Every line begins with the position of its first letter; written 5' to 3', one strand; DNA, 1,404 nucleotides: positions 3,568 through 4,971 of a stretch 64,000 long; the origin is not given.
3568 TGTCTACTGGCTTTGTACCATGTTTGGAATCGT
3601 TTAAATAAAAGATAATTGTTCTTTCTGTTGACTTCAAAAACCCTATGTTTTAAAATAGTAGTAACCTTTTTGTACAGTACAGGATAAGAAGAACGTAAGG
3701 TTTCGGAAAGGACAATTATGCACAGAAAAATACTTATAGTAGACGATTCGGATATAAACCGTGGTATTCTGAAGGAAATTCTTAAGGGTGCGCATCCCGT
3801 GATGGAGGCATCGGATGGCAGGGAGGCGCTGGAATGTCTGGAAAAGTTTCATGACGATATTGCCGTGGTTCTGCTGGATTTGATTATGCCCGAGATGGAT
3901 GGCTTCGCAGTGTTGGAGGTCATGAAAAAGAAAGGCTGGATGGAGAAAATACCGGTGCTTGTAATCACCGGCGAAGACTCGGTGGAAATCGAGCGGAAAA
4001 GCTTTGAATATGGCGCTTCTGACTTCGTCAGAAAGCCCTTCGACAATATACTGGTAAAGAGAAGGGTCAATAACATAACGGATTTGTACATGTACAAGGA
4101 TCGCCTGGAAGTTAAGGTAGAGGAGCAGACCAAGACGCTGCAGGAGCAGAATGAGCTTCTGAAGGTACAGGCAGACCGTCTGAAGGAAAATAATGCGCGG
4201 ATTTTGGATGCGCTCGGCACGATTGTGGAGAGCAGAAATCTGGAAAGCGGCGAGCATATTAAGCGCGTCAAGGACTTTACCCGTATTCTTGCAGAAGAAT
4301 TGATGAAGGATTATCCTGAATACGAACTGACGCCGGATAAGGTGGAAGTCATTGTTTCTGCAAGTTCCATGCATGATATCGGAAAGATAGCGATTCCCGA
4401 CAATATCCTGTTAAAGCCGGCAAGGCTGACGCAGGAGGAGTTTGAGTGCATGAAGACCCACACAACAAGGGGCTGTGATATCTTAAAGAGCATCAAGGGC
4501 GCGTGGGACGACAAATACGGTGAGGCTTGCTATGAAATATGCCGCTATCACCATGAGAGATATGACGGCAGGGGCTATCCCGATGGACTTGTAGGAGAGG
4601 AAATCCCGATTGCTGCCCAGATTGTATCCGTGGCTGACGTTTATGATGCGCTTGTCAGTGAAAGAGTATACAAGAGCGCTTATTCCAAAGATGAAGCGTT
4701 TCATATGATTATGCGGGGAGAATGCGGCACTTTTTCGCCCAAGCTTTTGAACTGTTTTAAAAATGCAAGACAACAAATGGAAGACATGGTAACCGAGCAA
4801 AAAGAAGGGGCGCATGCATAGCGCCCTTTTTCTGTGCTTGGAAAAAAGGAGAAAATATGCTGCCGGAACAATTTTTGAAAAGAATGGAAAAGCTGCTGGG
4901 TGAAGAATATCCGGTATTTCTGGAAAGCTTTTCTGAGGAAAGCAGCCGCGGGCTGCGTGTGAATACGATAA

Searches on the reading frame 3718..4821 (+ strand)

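Call 34: search_protein_families(library=pfam, proteins=[window:3718-4821:+], max_evalue=0.00001)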
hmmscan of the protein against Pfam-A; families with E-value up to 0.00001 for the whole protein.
window:3718-4821:+ (367 aa): 3 families
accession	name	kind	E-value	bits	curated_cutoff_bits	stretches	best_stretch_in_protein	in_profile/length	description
PF13487.12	HD_5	-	3.1e-28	99.1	27.2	1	203-333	33-160/170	HD domain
PF00072.30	Response_reg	-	9.1e-22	77.8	30.2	1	5-112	1-105/111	Response regulator receiver domain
PF01966.28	HD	-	1.2e-19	71.2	22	1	179-311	3-115/116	HD domain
